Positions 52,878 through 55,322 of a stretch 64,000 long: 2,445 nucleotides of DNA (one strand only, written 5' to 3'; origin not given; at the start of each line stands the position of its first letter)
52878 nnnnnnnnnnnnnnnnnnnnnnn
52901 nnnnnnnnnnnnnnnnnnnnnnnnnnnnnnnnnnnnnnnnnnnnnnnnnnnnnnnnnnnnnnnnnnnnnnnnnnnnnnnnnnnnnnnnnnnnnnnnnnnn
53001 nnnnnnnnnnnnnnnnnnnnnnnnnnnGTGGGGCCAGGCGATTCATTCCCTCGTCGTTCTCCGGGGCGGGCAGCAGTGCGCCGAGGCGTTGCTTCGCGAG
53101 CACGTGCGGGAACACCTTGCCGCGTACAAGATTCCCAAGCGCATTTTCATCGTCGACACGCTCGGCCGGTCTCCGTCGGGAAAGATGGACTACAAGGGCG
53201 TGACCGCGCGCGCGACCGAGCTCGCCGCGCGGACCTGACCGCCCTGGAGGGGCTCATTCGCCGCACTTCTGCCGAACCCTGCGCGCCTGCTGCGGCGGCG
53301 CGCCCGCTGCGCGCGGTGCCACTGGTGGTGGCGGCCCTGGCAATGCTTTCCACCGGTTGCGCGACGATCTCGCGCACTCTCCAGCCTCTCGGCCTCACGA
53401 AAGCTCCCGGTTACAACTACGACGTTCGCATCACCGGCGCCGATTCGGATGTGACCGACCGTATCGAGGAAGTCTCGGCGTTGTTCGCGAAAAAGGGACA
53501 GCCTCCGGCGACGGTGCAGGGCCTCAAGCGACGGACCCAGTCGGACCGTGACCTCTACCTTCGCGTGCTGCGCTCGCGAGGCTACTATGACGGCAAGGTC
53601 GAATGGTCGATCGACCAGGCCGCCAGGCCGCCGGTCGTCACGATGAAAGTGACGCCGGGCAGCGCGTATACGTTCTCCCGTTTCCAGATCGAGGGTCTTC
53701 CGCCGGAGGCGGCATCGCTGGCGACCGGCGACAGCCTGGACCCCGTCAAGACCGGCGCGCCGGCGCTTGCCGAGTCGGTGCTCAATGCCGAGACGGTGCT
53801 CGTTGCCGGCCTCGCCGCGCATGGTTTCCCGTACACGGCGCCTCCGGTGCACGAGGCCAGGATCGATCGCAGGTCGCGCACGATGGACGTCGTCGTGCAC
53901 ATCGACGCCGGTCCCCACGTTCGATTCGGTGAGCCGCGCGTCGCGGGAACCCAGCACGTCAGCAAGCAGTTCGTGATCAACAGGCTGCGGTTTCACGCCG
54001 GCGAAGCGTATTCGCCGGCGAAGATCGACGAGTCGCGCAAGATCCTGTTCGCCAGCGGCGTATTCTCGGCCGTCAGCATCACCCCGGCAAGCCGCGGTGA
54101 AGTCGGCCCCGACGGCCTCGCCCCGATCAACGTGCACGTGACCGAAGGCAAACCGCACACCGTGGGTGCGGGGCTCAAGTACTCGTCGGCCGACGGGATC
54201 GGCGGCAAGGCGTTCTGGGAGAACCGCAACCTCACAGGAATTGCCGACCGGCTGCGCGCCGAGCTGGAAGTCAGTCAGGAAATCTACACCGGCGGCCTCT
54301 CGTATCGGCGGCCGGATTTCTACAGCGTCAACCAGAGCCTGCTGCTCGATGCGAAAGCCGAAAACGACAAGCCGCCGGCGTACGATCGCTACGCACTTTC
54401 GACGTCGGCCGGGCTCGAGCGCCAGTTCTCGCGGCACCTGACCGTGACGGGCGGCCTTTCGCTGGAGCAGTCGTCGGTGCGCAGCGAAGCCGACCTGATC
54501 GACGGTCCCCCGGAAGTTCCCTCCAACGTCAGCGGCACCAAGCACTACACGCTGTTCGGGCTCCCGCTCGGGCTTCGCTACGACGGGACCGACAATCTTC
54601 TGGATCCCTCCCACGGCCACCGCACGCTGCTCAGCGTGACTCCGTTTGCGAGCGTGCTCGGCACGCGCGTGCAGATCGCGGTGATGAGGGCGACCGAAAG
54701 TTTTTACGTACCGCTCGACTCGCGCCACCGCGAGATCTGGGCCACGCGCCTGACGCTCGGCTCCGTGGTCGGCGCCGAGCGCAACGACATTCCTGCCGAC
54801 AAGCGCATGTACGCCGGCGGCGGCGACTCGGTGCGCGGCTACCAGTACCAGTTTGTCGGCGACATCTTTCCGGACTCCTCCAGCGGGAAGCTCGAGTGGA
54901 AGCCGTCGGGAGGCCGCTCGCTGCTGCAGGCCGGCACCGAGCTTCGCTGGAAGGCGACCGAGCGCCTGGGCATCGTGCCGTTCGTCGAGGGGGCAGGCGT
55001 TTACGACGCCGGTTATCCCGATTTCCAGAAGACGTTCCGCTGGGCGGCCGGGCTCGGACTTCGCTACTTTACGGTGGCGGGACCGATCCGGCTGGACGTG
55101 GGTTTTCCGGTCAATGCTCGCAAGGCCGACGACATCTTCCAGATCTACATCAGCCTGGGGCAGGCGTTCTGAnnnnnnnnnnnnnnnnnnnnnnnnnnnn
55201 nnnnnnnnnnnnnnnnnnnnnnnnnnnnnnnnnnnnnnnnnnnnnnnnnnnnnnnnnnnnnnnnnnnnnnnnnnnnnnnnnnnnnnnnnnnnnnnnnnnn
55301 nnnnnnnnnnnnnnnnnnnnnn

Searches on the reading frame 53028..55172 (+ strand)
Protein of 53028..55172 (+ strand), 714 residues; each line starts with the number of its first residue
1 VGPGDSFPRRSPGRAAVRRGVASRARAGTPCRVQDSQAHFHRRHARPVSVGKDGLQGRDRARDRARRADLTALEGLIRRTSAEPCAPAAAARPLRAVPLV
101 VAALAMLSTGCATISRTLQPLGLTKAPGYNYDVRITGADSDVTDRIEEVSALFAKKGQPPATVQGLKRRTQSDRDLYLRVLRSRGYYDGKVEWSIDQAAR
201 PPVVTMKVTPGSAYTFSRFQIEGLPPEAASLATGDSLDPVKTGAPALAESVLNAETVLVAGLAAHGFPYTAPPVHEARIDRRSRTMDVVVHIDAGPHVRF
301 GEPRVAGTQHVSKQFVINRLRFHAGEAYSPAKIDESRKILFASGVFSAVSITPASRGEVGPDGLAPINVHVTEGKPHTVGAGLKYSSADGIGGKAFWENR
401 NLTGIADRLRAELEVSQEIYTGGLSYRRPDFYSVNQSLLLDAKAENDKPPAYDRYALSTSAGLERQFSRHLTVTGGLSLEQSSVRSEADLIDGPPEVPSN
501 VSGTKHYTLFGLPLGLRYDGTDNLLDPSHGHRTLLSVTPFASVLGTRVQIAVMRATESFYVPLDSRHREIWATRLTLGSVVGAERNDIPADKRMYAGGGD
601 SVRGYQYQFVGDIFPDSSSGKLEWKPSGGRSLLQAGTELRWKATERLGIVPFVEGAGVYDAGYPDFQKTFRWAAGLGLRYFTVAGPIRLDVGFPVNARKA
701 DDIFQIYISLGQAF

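Call 3: search_protein_families(library=pfam, proteins=[window:53028-55172:+], max_evalue=0.01)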
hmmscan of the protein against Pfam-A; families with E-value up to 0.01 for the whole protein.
window:53028-55172:+ (714 aa): 3 families
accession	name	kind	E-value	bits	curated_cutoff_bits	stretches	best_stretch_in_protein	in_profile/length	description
PF01103.29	Omp85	-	2.7e-46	159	24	1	401-714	1-325/325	Omp85 superfamily domain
PF07244.20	POTRA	-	1.7e-08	35.5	21.3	1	299-374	2-79/79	Surface antigen variable number repeat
PF17243.7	POTRA_TamA_1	-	0.00028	21.4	26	1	132-210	1-74/74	POTRA domain TamA domain 1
